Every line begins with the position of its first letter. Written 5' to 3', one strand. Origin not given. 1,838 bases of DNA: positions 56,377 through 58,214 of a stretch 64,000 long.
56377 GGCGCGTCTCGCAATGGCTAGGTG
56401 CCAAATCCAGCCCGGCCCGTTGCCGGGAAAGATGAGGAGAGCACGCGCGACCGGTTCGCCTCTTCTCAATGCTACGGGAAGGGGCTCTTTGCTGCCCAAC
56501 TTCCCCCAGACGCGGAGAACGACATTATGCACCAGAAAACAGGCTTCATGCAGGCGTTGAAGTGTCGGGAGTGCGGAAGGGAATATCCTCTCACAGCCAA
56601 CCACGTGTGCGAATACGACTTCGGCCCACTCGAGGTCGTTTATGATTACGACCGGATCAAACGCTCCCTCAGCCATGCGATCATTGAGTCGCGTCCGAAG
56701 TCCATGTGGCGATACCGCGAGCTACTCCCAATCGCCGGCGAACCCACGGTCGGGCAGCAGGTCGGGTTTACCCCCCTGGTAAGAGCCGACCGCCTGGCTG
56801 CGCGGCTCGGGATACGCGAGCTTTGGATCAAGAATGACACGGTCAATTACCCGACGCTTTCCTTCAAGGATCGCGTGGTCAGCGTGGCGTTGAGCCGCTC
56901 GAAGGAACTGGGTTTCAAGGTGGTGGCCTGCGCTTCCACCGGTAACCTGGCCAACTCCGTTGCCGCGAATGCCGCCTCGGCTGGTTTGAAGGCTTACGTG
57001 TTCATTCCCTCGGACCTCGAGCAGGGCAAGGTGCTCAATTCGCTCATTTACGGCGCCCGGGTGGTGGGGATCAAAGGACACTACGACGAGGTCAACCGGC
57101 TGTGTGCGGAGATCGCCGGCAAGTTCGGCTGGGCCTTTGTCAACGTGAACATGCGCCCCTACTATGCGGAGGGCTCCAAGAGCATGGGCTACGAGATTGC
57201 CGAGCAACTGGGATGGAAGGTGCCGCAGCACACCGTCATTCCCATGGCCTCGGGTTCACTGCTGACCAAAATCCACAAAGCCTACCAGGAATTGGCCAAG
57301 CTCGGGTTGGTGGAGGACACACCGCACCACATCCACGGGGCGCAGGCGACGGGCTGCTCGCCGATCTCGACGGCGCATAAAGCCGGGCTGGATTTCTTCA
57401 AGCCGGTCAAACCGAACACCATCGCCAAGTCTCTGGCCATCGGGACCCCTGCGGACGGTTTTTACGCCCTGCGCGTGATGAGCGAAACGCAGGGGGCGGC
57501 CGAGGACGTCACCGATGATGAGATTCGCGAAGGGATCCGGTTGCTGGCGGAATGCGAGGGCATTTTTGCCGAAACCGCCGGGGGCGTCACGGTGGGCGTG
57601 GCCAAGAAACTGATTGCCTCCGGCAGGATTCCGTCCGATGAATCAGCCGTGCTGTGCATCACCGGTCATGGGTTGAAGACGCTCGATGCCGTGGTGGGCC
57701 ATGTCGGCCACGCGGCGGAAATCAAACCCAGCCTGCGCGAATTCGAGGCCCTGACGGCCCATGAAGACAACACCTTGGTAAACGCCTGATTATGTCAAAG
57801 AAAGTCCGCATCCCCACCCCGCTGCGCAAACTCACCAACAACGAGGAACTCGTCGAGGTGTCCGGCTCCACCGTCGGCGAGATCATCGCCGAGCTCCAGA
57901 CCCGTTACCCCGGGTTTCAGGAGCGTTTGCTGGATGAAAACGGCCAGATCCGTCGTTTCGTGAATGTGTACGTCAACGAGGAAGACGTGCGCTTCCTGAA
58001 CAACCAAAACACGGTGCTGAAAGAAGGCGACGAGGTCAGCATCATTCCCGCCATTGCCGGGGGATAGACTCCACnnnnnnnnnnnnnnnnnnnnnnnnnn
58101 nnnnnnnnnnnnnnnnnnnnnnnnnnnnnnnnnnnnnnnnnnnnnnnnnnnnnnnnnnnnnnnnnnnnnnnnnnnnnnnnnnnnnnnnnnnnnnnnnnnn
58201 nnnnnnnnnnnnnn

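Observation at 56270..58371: S-box (SAM-I) riboswitch controlling a ThrC-like / MoaD-ThiS(GG) / NIL-domain operon: candidate protein-thiocarboxylate route to homocysteine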

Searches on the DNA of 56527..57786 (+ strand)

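Call 34: search_rna_families(source=L081, threshold=gathering)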
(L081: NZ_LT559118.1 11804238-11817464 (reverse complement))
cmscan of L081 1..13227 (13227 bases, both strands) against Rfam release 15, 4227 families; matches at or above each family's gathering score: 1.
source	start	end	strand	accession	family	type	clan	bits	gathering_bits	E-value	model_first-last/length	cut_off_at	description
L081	5846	5987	+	RF00162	SAM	Cis-reg; riboswitch;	CL00012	68.7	44.4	1.3e-14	1-108/108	no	SAM riboswitch aptamer (S box leader)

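Call 93: search_rna_families(sources=[L053, L056, L077, L079, L066, L074, L075, L065], threshold=gathering)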
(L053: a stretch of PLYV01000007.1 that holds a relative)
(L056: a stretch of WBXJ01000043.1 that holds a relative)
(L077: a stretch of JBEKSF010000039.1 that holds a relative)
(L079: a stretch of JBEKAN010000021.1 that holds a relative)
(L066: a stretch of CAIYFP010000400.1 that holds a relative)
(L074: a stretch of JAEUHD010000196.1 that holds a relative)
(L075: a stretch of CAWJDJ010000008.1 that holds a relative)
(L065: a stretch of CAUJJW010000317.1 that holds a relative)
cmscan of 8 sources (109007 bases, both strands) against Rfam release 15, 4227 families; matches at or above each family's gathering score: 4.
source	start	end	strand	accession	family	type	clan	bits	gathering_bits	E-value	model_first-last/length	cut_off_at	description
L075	7796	7914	+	RF00162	SAM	Cis-reg; riboswitch;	CL00012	83.4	44.4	5.6e-18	1-108/108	no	SAM riboswitch aptamer (S box leader)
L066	5261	5383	+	RF00162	SAM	Cis-reg; riboswitch;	CL00012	75.2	44.4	1.4e-15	1-108/108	no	SAM riboswitch aptamer (S box leader)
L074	7774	7899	+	RF00162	SAM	Cis-reg; riboswitch;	CL00012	72.9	44.4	6.3e-15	1-108/108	no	SAM riboswitch aptamer (S box leader)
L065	7774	7905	+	RF00162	SAM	Cis-reg; riboswitch;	CL00012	70.7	44.4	2.7e-14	1-108/108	no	SAM riboswitch aptamer (S box leader)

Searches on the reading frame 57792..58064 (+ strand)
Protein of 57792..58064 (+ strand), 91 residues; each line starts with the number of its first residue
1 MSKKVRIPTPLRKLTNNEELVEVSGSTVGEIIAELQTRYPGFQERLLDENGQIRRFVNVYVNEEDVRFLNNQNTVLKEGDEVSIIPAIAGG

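Call 7: search_protein_families(library=pfam, proteins=[window:57792-58064:+], max_evalue=0.01)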
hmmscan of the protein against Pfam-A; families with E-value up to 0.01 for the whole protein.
window:57792-58064:+ (91 aa): 3 families
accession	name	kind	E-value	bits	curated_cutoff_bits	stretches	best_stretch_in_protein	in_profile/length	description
PF02597.26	ThiS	-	1.8e-20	73.7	22.5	1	5-91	1-76/76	ThiS family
PF09138.17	Urm1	-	0.00041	21.1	21.8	1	26-91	31-96/96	Urm1 (Ubiquitin related modifier)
PF06805.18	Lambda_tail_I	-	0.0058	17.5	23.8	1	21-91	21-83/83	Bacteriophage lambda tail assembly protein I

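Call 8: search_protein_families(library=ncbifam, proteins=[window:57792-58064:+], max_evalue=0.01)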
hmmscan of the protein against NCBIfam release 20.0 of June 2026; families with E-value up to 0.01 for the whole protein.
window:57792-58064:+ (91 aa): 5 families
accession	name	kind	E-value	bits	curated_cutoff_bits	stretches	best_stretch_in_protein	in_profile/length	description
NF041918.1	SAMP1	equivalog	2.9e-17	63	60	1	6-91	4-91/91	ubiquitin-like small modifier protein 1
TIGR01687.1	moaD_arch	subfamily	2.6e-15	56.7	49.5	1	5-91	3-88/88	MoaD family protein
NF053661.1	Urm1_like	equivalog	2.2e-07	31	70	1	4-91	1-79/79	Urm1-like protein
TIGR01682.1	moaD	equivalog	4.4e-07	30.6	66.15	1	18-91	19-80/80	molybdopterin converting factor subunit 1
TIGR01683.1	thiS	equivalog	0.0001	22.6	37.45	1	45-91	18-64/64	sulfur carrier protein ThiS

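Call 26: search_solved_structures(query=window:57792-58064:+, max_evalue=0.01)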
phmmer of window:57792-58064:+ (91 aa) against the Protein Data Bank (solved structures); distinct sequences matched with E-value up to 0.01: 11.
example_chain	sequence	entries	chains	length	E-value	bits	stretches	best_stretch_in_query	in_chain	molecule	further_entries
3dwg_C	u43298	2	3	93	9.4e-23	83.1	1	3-91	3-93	9.5 kDa culture filtrate antigen cfp10A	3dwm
4n6e_B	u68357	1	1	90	1.2e-20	76.4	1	3-91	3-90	ThiS/MoaD family protein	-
1v8c_A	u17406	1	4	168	2.2e-10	43.7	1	4-91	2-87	MoaD related protein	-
2m19_A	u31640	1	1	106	8.2e-10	41.9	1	25-91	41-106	Molybdopterin converting factor subunit 1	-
2l52_A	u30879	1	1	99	4.5e-07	33.1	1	4-91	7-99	METHANOSARCINA ACETIVORANS SAMP1 HOMOLOG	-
2g1e_A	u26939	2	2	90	8.4e-05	25.9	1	5-91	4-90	hypothetical protein Ta0895 | Putative uncharacterized protein Ta0895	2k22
1vjk_A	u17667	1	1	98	0.00015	25.1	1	10-91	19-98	molybdopterin converting factor, subunit 1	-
3po0_A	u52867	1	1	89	0.0018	21.6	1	21-91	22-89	Small archaeal modifier protein 1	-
4hro_A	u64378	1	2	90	0.0019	21.6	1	21-91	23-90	Small archaeal modifier protein 1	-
2l83_A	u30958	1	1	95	0.0024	21.3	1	21-91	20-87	Small archaeal modifier protein 1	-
2k9x_A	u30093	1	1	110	0.01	19.3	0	23-91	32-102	Uncharacterized protein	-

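Call 48: search_dna_similar(query=window:57792-58064:+, collection=plasmids, mode=protein, max_rows=40, max_evalue=1e-8)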
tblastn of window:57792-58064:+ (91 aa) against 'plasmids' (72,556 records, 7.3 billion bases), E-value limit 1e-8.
Records with a match: 38; places in all: 39; records where one place covers at least 80% of the query: 38.
Best place of each record, by identity: <60% 38.
By first word of the organism name: Ralstonia 29; Burkholderia 2; Nonomuraea 1; Tsukamurella 1; Aliarcobacter 1; Arthrobacter 1; Piscinibacter 1; Paracoccus 1; Chondrinema 1.
By predicted mobility (MOB-suite, as given by PLSDB): non-mobilizable 28; mobilizable 9; conjugative 1.
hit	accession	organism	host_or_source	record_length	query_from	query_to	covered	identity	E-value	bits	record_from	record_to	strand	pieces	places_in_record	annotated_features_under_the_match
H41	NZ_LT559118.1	Nonomuraea gerenzanensis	-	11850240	1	91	100%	53.8%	6e-24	100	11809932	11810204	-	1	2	none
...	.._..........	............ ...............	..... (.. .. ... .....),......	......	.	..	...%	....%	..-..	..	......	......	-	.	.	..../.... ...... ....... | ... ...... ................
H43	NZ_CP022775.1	Ralstonia solanacearum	Solanum tuberosum,single cell,Potato ...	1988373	1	91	100%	45.1%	4e-20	90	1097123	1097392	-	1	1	none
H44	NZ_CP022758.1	Ralstonia solanacearum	Solanum tuberosum,single cell,Potato ...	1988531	1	91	100%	45.1%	4e-20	90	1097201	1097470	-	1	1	none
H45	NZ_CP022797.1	Ralstonia solanacearum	Solanum tuberosum,single cell,Potato ...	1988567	1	91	100%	45.1%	4e-20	90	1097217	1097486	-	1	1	none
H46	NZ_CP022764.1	Ralstonia solanacearum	Solanum tuberosum,single cell,Potato ...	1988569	1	91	100%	45.1%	4e-20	90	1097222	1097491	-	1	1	none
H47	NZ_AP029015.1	Ralstonia pseudosolanacearum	-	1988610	1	91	100%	45.1%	4e-20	90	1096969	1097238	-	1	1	none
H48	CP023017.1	Ralstonia solanacearum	Solanum tuberosum,single cell,Potato ...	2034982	1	91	100%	45.1%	4e-20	90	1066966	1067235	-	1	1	MoaD/ThiS family protein | peptidase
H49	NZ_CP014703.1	Ralstonia solanacearum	Solanum tuberosum,cell culture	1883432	1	91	100%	45.1%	1e-19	88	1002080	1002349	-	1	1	none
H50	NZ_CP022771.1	Ralstonia solanacearum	Solanum tuberosum,single cell,Potato ...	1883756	1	91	100%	45.1%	1e-19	88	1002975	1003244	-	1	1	none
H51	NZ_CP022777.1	Ralstonia solanacearum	Solanum tuberosum,single cell,Potato ...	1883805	1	91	100%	45.1%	1e-19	88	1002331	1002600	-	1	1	none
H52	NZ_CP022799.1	Ralstonia solanacearum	Solanum tuberosum,single cell,Potato ...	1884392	1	91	100%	45.1%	1e-19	88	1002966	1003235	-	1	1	none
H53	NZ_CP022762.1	Ralstonia solanacearum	Solanum tuberosum,single cell,Potato ...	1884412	1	91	100%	45.1%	1e-19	88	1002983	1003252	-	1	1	none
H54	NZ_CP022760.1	Ralstonia solanacearum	Solanum tuberosum,single cell,Potato ...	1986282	1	91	100%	45.1%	2e-19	88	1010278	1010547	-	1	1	none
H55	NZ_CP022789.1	Ralstonia solanacearum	Solanum tuberosum,single cell,Potato ...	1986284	1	91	100%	45.1%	2e-19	88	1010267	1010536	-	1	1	none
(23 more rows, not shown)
